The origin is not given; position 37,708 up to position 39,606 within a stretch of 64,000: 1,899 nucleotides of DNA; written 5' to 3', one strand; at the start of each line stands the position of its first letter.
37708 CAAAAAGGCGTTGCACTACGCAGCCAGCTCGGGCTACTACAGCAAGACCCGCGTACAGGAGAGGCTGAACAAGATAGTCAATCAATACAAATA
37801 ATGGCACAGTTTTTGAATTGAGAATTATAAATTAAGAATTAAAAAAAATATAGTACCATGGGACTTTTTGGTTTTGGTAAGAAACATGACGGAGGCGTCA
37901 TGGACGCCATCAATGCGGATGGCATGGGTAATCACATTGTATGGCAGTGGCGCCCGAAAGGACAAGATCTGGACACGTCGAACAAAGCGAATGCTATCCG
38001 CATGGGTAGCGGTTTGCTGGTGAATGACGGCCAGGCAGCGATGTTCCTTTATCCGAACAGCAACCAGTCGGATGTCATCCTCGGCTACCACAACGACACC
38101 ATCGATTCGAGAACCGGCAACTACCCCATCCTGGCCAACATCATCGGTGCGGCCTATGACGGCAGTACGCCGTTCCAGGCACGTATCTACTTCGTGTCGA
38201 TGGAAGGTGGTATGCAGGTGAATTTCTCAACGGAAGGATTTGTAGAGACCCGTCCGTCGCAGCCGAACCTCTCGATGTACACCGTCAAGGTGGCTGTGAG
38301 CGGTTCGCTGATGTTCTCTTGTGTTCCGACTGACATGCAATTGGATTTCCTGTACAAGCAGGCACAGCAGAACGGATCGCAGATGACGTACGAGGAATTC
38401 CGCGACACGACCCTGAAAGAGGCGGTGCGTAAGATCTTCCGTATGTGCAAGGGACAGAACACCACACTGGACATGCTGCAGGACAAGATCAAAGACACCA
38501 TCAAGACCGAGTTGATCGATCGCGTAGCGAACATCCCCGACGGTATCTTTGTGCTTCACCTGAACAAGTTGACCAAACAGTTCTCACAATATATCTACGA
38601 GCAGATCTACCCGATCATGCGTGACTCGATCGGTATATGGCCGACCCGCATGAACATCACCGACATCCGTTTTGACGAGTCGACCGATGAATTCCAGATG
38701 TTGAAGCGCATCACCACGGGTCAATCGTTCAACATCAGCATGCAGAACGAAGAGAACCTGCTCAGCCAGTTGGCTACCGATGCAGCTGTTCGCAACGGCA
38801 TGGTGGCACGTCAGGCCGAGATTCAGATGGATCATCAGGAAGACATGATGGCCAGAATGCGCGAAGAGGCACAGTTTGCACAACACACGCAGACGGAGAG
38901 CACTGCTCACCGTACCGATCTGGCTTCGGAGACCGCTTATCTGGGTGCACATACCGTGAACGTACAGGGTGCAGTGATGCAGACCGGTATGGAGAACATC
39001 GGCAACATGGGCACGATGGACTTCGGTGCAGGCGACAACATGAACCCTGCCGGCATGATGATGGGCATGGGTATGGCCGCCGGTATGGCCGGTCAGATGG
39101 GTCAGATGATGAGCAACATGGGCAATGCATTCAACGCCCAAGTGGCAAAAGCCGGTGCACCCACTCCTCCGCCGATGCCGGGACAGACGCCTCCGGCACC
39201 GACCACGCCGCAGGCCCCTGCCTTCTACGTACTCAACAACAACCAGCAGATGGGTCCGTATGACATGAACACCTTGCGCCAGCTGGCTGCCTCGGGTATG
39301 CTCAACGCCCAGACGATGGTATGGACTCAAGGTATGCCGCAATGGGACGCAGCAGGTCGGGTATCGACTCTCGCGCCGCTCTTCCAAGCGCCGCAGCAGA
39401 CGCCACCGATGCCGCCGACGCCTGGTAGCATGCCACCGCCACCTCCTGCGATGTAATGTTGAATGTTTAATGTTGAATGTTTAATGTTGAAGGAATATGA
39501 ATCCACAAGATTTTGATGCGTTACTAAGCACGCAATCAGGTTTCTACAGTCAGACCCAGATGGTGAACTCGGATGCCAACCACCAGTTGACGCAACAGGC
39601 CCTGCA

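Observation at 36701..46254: Ten-gene operon linking a zinc-ribbon/SPFH membrane module to GYF-domain proteins and five exported envelope proteins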

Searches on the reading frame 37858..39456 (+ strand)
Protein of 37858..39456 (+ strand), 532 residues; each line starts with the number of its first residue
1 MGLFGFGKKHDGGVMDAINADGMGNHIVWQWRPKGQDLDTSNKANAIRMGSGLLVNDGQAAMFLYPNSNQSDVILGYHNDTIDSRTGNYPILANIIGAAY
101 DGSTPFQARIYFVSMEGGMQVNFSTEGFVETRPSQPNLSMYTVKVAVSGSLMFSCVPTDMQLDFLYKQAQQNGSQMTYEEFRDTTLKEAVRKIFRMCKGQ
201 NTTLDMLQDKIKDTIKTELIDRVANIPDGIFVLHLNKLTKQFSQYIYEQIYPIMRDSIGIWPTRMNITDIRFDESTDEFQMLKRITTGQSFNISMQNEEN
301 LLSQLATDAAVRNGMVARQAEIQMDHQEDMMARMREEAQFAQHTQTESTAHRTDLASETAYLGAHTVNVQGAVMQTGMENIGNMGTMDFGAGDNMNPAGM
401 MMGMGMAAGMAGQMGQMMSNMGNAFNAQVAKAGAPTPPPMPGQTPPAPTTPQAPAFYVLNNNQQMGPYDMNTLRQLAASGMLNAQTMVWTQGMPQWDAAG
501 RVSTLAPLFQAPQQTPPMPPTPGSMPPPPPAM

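Call 3: search_protein_families(library=pfam, proteins=[window:37858-39456:+], max_evalue=0.1)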
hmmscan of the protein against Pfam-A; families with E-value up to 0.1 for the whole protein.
window:37858-39456:+ (532 aa): 3 families
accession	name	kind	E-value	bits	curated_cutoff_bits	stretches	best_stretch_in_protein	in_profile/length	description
PF14237.11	GYF_2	-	4.6e-17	62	25.8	1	457-505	2-50/50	GYF domain 2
PF13421.11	Band_7_1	-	3e-13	50.3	24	1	44-161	8-127/211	SPFH domain-Band 7 family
PF13791.11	Sigma_reg_C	-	0.03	15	25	1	309-381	83-141/157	Sigma factor regulator C-terminal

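Call 4: search_protein_families(library=ncbifam, proteins=[window:37858-39456:+], max_evalue=0.1)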
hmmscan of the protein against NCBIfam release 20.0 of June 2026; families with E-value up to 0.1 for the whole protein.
window:37858-39456:+ (532 aa): 2 families
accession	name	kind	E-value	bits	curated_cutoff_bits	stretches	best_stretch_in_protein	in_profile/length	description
NF033761.1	gliding_GltJ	equivalog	0.017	14.2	450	1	455-523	149-216/671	adventurous gliding motility protein GltJ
NF040576.1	T2SS_GspM_XpsM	equivalog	0.069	12.8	60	0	318-376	28-86/180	type II secretion system protein GspM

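Call 7: search_protein_families(library=padloc, proteins=[window:37858-39456:+], max_evalue=0.01)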
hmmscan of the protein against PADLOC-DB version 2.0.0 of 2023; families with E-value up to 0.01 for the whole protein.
window:37858-39456:+ (532 aa): 0 families

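Call 10: find_homologous_proteins(query=window:37858-39456:+, max_evalue=0.00001)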
Query window:37858-39456:+ (532 aa): 758 proteins with E <= 0.00001 among 8000 candidates; the best 120 are listed.
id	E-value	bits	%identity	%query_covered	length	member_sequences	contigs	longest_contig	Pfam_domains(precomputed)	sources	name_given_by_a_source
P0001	0.0e+0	1213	100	100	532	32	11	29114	PF13421.12,PF14237.12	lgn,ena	-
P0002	3.2e-293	991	82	96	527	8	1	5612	PF13421.12,PF14237.12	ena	-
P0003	6.6e-290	980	83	93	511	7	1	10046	PF13421.12,PF14237.12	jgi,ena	-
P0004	1.4e-261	886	72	96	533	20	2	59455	PF13421.12,PF14237.12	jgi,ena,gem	-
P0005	2.8e-260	882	73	96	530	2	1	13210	PF13421.12,PF14237.12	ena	-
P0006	2.0e-252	856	70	96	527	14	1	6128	PF13421.12,PF14237.12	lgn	-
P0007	2.3e-251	853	70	96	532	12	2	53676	PF13421.12,PF14237.12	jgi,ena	-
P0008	5.9e-244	828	68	96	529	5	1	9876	PF13421.12,PF14237.12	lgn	-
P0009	3.1e-220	750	63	96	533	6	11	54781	PF13421.12,PF14237.12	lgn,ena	-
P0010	3.6e-219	747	64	96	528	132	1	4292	PF13421.12,PF14237.12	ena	-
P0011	5.5e-216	736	62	96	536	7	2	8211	PF13421.12,PF14237.12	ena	-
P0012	7.6e-215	732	63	96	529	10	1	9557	PF13421.12,PF14237.12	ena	-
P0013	8.4e-214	729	61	96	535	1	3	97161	PF13421.12,PF14237.12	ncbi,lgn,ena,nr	ncbi:MAG: DUF4339 domain-containing protein [Paludibacteraceae bacterium]|nr:DUF4339 domain-containi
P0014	3.4e-206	704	60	96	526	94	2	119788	PF13421.12,PF14237.12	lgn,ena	-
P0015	2.2e-202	691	59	96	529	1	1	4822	PF13421.12,PF14237.12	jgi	-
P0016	7.9e-201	686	58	99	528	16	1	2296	PF13421.12,PF14237.12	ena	-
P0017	2.8e-198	678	61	96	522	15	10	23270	PF13421.12,PF14237.12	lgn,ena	-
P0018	2.0e-191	655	57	96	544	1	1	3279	PF13421.12,PF14237.12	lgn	-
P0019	9.6e-190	650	57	93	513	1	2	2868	PF13421.12,PF14237.12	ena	-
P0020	5.3e-186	637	54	96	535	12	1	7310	PF13421.12,PF14237.12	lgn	-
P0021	4.5e-165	568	52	96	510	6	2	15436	PF13421.12,PF14237.12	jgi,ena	-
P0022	2.0e-164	566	52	97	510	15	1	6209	PF13421.12,PF14237.12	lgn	-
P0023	9.4e-163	560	51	100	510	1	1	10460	PF13421.12,PF14237.12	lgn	-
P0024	8.8e-159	547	50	96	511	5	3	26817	PF13421.12,PF14237.12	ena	-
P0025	1.7e-158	546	50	96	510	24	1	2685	PF13421.12,PF14237.12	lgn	-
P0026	1.7e-158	546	50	96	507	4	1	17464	PF13421.12,PF14237.12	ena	-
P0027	3.0e-155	536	50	97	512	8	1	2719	PF13421.12,PF14237.12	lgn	-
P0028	1.6e-154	533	51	96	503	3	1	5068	PF13421.12,PF14237.12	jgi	-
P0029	9.6e-148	511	49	100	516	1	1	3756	PF13421.12,PF14237.12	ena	-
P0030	1.9e-131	457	45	96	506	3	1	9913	PF13421.12,PF14237.12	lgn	-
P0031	3.8e-130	453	47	99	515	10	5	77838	PF13421.12,PF14237.12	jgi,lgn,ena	jgi:membrane protease subunit (stomatin/prohibitin family)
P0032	2.5e-123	430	43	98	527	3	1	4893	PF13421.12,PF14237.12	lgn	-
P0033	6.4e-123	429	44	99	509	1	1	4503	PF13421.12,PF14237.12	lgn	-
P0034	4.9e-122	426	43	98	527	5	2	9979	PF13421.12,PF14237.12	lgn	-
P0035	1.6e-118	415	41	100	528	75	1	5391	PF13421.12,PF14237.12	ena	-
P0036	1.7e-118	414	42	100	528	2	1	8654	PF13421.12,PF14237.12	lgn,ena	-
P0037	2.3e-118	414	41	99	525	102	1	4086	PF13421.12,PF14237.12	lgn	-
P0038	5.3e-118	413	43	100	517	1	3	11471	PF13421.12,PF14237.12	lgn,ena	-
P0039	9.6e-118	412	44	100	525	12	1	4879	PF13421.12,PF14237.12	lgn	-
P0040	1.4e-116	408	42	100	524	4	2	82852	PF13421.12,PF14237.12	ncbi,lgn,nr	ncbi:MAG: SPFH domain-containing protein [Bacteroidaceae bacterium]|nr:SPFH domain-containing protei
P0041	2.1e-116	408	42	100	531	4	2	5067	PF13421.12,PF14237.12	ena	-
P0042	2.7e-116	407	43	98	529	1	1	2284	PF13421.12,PF14237.12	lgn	-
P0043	5.6e-116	406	42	96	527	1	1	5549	PF13421.12,PF14237.12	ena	-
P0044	1.4e-115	405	42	98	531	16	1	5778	PF13421.12,PF14237.12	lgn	-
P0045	5.0e-115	403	42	98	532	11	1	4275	PF13421.12,PF14237.12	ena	-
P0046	7.1e-115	403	41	99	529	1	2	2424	PF13421.12,PF14237.12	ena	-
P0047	9.5e-115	402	39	100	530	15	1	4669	PF13421.12,PF14237.12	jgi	jgi:membrane protease subunit (stomatin/prohibitin family)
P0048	2.2e-114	401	39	100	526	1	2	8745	PF13421.12,PF14237.12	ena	-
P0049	3.1e-114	400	44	100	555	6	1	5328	PF13421.12,PF14237.12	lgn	-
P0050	5.0e-114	400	41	100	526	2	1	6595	PF13421.12,PF14237.12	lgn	-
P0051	5.7e-114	400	43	100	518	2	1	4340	PF13421.12,PF14237.12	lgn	-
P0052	1.5e-113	398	41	98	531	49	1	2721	PF13421.12,PF14237.12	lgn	-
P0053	2.6e-113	397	41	98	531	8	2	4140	PF13421.12,PF14237.12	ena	-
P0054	3.4e-113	397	41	98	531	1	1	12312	PF13421.12,PF14237.12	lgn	-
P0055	5.3e-113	396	42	99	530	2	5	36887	PF13421.12,PF14237.12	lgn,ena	-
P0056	2.5e-112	394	41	98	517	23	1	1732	PF13421.12,PF14237.12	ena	-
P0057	3.6e-112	394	40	96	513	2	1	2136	PF13421.12,PF14237.12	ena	-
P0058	7.2e-112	393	41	98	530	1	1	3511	PF13421.12,PF14237.12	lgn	-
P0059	9.4e-112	392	40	100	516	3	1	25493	PF13421.12,PF14237.12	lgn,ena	-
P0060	9.5e-112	392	44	99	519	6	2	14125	PF13421.12,PF14237.12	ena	-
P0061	1.5e-111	392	42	100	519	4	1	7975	PF13421.12,PF14237.12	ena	-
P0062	1.8e-111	391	40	98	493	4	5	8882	PF13421.12,PF14237.12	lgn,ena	-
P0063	2.4e-111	391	39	100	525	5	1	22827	PF13421.12,PF14237.12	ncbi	-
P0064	2.7e-111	391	42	98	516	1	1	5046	PF13421.12,PF14237.12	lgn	-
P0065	3.5e-111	390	40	98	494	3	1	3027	PF13421.12,PF14237.12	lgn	-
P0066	5.1e-111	390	40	100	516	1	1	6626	PF13421.12,PF14237.12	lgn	-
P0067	1.0e-110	389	40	98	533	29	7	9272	PF13421.12,PF14237.12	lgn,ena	-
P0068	2.0e-110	388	40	96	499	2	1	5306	PF13421.12,PF14237.12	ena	-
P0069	3.7e-110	387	40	96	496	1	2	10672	PF13421.12,PF14237.12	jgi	-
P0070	3.8e-110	387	40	98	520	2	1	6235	PF13421.12,PF14237.12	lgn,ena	-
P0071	6.7e-110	386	39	100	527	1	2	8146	PF13421.12,PF14237.12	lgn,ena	-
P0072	9.6e-110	386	38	100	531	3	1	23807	PF13421.12,PF14237.12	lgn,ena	-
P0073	4.6e-109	383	43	96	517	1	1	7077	PF01145.32,PF13421.12,PF14237.12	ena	-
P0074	8.4e-109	382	40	98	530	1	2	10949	PF13421.12,PF14237.12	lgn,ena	-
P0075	2.0e-108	381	41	100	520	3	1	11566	PF13421.12,PF14237.12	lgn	-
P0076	5.4e-108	380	40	99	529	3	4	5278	PF13421.12,PF14237.12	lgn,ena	-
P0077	7.6e-108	379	39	100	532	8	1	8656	PF13421.12,PF14237.12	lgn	-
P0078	9.8e-108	379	40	96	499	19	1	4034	PF13421.12,PF14237.12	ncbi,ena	-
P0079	2.1e-107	378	42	100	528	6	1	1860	PF13421.12,PF14237.12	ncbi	-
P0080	2.2e-107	378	40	99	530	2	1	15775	PF13421.12,PF14237.12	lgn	-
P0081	6.1e-107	376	40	100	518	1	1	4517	PF13421.12,PF14237.12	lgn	-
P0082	6.9e-107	376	41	97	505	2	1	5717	PF13421.12,PF14237.12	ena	-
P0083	1.1e-106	376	40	99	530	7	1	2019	PF13421.12,PF14237.12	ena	-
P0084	1.2e-106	375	39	98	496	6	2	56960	PF13421.12,PF14237.12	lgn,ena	-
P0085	1.6e-106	375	41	98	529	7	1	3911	PF13421.12,PF14237.12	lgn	-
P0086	1.9e-106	375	40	99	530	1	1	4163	PF13421.12,PF14237.12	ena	-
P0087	2.1e-106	375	39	96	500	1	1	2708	PF13421.12,PF14237.12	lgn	-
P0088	2.3e-106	374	39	96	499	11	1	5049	PF13421.12,PF14237.12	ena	-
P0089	3.3e-106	374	39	96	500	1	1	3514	PF13421.12,PF14237.12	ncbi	-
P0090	4.9e-106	373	39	96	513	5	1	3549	PF13421.12,PF14237.12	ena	-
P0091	1.9e-105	371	43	100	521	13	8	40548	PF13421.12,PF14237.12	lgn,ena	-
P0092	5.4e-105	370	40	98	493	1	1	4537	PF01145.32,PF13421.12,PF14237.12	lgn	-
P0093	7.1e-105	370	39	94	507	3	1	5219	PF13421.12,PF14237.12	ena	-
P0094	8.8e-105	369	39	96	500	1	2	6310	PF13421.12,PF14237.12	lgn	-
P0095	1.3e-104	369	38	96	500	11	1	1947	PF13421.12,PF14237.12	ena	-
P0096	4.1e-104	367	40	99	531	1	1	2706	PF13421.12,PF14237.12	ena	-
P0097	5.2e-104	367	37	94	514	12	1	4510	PF13421.12,PF14237.12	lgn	-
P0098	1.3e-103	365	40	93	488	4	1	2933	PF13421.12,PF14237.12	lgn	-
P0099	2.1e-103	365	39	97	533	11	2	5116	PF13421.12,PF14237.12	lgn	-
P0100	1.1e-102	362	40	98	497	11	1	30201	PF13421.12,PF14237.12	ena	-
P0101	1.4e-102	362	39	96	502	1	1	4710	PF13421.12,PF14237.12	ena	-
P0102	3.2e-101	358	38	96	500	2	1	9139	PF13421.12,PF14237.12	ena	-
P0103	4.2e-100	354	37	96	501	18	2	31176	PF13421.12,PF14237.12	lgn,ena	-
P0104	4.6e-100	354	38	97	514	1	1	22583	PF13421.12,PF14237.12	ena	-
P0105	4.0e-99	351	38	96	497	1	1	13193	PF13421.12,PF14237.12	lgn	-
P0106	4.8e-99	350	38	93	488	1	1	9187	PF13421.12,PF14237.12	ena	-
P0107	5.9e-98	347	37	98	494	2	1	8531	PF13421.12,PF14237.12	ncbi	-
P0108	8.1e-98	346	41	92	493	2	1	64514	PF13421.12,PF14237.12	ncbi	-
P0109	1.9e-95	338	42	89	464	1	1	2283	PF13421.12,PF14237.12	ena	-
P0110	3.5e-89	318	36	96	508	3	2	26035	PF13421.12,PF14237.12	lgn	-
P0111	5.0e-86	307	35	99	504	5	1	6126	PF13421.12,PF14237.12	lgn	-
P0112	1.7e-85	306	35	93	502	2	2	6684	PF13421.12,PF14237.12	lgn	-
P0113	5.0e-85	304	33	99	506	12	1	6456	PF13421.12,PF14237.12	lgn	-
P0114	1.2e-79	286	37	81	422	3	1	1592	PF13421.12,PF14237.12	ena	-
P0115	1.7e-77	279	35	94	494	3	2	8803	PF13421.12,PF14237.12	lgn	-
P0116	3.3e-74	268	34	96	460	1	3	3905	PF13421.12,PF14237.12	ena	-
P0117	4.0e-72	261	33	96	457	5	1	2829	PF13421.12,PF14237.12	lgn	-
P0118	2.6e-71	259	33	96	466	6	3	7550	PF13421.12,PF14237.12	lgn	-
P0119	3.7e-71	258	33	96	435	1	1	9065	PF13421.12,PF14237.12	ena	-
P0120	3.9e-71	258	33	96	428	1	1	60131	PF13421.12,PF14237.12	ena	-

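Call 11: find_encoding_contigs(protein=P0013, flank=10000, max_places=1)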
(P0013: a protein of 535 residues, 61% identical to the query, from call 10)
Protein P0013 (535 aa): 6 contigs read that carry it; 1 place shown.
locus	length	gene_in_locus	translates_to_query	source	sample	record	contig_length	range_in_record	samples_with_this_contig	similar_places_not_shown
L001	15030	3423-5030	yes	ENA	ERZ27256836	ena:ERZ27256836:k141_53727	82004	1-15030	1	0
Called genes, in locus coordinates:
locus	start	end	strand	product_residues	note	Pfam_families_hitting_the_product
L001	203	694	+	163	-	-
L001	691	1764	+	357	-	-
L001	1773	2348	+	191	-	-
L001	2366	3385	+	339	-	PF13248:Zn_ribbon_3 (weak), PF10571:UPF0547 (weak), PF13240:Zn_Ribbon_1 (weak)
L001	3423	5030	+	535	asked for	PF13421:Band_7_1, PF14237:GYF_2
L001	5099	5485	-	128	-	-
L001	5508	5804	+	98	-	PF14237:GYF_2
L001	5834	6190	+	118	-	-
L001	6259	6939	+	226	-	-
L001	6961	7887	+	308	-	-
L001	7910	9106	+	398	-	-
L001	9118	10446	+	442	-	-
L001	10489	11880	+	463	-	PF19672:DUF6175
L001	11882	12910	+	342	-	-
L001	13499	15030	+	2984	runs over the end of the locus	PF09479:Flg_new (faint), PF01839:FG-GAP (faint), PF13517:FG-GAP_3, PF16738:CBM26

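Call 12: find_encoding_contigs(protein=P0040, flank=10000, max_places=1)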
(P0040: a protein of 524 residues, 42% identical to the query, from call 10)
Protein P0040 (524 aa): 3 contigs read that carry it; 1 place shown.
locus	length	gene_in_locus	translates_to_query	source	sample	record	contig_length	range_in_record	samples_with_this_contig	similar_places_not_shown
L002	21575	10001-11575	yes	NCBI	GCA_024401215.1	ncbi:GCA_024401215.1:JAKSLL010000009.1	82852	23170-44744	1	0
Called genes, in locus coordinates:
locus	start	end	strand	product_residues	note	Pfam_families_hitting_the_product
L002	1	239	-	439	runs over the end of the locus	PF02321:OEP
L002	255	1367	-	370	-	PF25973:BSH_CzcB (weak), PF25885:HH_EMRA, PF25876:HH_MFP_RND (weak), PF25881:HH_YBHG (weak), PF25893:HH_CzcB (weak), PF25975:CzcB_C (weak), PF25989:YknX_C (weak)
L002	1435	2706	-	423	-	PF12704:MacB_PCD, PF02687:FtsX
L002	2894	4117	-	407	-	PF12704:MacB_PCD, PF02687:FtsX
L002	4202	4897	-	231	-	PF00005:ABC_tran, PF02463:SMC_N, PF13304:AAA_21 (faint)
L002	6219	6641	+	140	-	-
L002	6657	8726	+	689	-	PF13308:YARHG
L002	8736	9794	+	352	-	PF13248:Zn_ribbon_3 (weak)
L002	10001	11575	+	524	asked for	PF13421:Band_7_1, PF14237:GYF_2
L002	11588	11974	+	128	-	PF14237:GYF_2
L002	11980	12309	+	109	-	PF14237:GYF_2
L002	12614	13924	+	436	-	PF05598:DUF772 (weak)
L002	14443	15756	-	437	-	PF01676:Metalloenzyme, PF10143:PhosphMutase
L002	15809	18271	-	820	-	PF00696:AA_kinase, PF01842:ACT (faint), PF13840:ACT_7, PF22468:ACT_9, PF13840:ACT_7 (weak), PF22468:ACT_9, PF03447:NAD_binding_3, PF00742:Homoserine_dh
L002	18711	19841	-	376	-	PF19841:GldN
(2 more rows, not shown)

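Call 13: find_encoding_contigs(protein=P0120, flank=10000, max_places=1)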
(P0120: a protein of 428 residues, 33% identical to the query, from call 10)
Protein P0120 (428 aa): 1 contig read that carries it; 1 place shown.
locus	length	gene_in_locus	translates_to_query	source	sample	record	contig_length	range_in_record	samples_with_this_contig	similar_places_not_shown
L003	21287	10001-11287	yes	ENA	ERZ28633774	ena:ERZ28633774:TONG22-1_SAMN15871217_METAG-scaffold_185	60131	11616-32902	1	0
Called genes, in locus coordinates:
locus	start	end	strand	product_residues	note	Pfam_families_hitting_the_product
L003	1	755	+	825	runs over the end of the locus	PF02190:LON_substr_bdg, PF00004:AAA, PF07728:AAA_5, PF13541:ChlI (faint), PF22667:Lon_lid, PF05362:Lon_C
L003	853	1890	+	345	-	PF01702:TGT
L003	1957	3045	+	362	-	PF03739:LptF_LptG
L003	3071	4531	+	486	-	PF00270:DEAD, PF04851:ResIII (weak), PF00271:Helicase_C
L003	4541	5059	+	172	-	PF00132:Hexapep, PF25087:GMPPB_C (faint), PF25084:LbH_EIF2B, PF14602:Hexapep_2 (weak), PF00132:Hexapep (weak)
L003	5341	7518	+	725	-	PF00930:DPPIV_N, PF26549:Tricorn_N (faint), PF02129:Peptidase_S15, PF00326:Peptidase_S9, PF01738:DLH (weak), PF08840:BAAT_C (faint)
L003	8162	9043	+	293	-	-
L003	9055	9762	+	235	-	-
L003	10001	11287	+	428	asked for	PF13421:Band_7_1, PF14237:GYF_2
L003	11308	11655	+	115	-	-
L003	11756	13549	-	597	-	PF01336:tRNA_anti-codon, PF00152:tRNA-synt_2, PF02938:GAD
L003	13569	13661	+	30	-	-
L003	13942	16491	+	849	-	PF02861:Clp_N, PF13191:AAA_16, PF00004:AAA, PF17871:AAA_lid_9, PF02151:UVR, PF00004:AAA, PF07724:AAA_2, PF07728:AAA_5, +9 more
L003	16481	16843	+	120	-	-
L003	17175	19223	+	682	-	PF13589:HATPase_c_3, PF02518:HATPase_c (weak), PF00183:HSP90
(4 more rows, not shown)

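Call 16: find_related_loci(query=A1, collection=genome_contigs, flank=10000)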
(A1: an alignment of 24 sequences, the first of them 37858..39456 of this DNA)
Query A1 (532 aa) in genome_contigs; peptide patterns used: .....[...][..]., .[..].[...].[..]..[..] (x = any residue, [..] = any of these).
600 stretches matched a pattern (row limit reached: there are more); 425 encode a relative of the query (tblastn E <= 1e-3); the best 80 are kept; 80 distinct loci.
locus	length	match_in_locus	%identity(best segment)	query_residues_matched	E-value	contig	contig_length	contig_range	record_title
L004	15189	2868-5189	72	1-511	0e+0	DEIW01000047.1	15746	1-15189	MAG TPA_asm: Bacteroidales bacterium UBA2764 UBA2764_contig_6850, whole genome shotgun sequence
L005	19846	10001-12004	64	1-512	0e+0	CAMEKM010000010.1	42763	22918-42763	MAG: uncultured Bacteroidales bacterium isolate SRR15057930_bin.20_metaWRAP_v1.3_MAG genome assembly, contig: ERZ1040743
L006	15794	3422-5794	61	1-510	0e+0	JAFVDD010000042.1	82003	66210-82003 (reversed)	MAG: Paludibacteraceae bacterium isolate RGIG5062 Roe_deer_Rumen.Co__c1025298, whole genome shotgun sequence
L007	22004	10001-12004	64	1-512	0e+0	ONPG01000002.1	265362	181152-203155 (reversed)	uncultured Bacteroidales bacterium isolate RUG505 genome assembly, contig: scaffold_2, whole genome shotgun sequence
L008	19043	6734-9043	58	1-532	9e-160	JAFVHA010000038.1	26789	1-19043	MAG: Paludibacteraceae bacterium isolate RGIG5163 Sheep_Abomasum-5__c1257, whole genome shotgun sequence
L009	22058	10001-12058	51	1-511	9e-128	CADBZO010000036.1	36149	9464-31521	MAG: uncultured Bacteroidales bacterium isolate RUG14447 genome assembly, contig: RUG14447_asm_36, whole genome shotgun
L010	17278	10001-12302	50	1-511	8e-127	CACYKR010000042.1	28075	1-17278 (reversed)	MAG: uncultured Bacteroidales bacterium isolate RUG12032 genome assembly, contig: RUG12032_asm_42, whole genome shotgun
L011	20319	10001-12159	39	1-510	1e-115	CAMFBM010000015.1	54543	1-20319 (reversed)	MAG: uncultured Bacteroidales bacterium isolate SRR11489750_bin.18_metaWRAP_v1.3_MAG genome assembly, contig: ERZ1146681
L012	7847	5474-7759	41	1-513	1e-114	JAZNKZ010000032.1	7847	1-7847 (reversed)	MAG: Paludibacteraceae bacterium isolate T1900044672_TS20190138.MAGScoT_cleanbin_000028 SGB_1597_k141_976046, whole geno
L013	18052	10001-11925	39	1-532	3e-122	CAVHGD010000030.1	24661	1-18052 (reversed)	Dialister sp. CAG:486 isolate H07655-L1_cleanbin_000021 genome assembly, contig: Spades_H07655-L1_contig_1323, whole gen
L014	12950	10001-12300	40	1-522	4e-114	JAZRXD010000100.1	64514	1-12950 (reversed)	MAG: Bacteroidales bacterium isolate T1900044951_TA20190004.MAGScoT_cleanbin_000016 SGB_3662_k141_1639019, whole genome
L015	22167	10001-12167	40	1-513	1e-111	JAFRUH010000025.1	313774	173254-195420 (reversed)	MAG: Bacteroidales bacterium isolate RGIG2804 Goat_Omasum-6__c499333, whole genome shotgun sequence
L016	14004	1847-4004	39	1-509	1e-104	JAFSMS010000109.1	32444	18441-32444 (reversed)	MAG: Bacteroidales bacterium isolate RGIG3283 Goat_Reticulum-4__c534368, whole genome shotgun sequence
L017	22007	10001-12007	39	1-519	1e-103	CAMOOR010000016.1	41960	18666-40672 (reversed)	MAG: uncultured Bacteroidales bacterium isolate SRR873601_bin.62_metaWRAP_v1.3_MAG genome assembly, contig: NODE_1911_le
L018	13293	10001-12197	40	1-509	4e-102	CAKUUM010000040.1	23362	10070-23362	MAG: uncultured Bacteroidales bacterium isolate REFINED_METABAT215_TOP10_CONTIGS_1500_ASSEMBLY_K77_MERGED__Hadza_PheChl_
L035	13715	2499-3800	33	1-509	6e-68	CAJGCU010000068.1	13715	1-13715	MAG: uncultured Bacteroidaceae bacterium isolate MAG29 genome assembly, contig: k141_7014943_length_13715_cov_14.4310, w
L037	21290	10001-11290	34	1-525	4e-67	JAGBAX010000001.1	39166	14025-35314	MAG: Alistipes sp. isolate RGIG8952 Water_deer_Rectum-1__c2679, whole genome shotgun sequence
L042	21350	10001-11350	30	6-522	2e-66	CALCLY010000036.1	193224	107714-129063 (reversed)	MAG TPA_asm: uncultured Clostridia bacterium isolate ERR912153_bin.30_CONCOCT_v1.1_MAG genome assembly, contig: ERZ85756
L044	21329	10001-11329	34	1-509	7e-66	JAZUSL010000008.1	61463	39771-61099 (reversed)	MAG: Bacteroidales bacterium isolate T1900044846_TS20190312.MAGScoT_cleanbin_000007 SGB_2975_k141_663095, whole genome s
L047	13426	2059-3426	31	1-521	2e-65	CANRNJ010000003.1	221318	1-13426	MAG: uncultured Lachnospiraceae bacterium isolate Lapin-021__bin26 genome assembly, contig: Lapin-021__NODE_28_length_22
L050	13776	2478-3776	34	1-509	8e-65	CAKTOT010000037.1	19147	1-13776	MAG: uncultured Muribaculaceae bacterium isolate REFINED_METABAT215_TOP10_CONTIGS_1500_ASSEMBLY_K77_MERGED__Hadza_MoBio_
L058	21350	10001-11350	30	1-522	8e-63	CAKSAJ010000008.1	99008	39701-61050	MAG: uncultured Schaedlerella sp. isolate REFINED_METABAT215_TOP10_CONTIGS_1500_ASSEMBLY_K77_MERGED__Hadza_PheChl_Fiber-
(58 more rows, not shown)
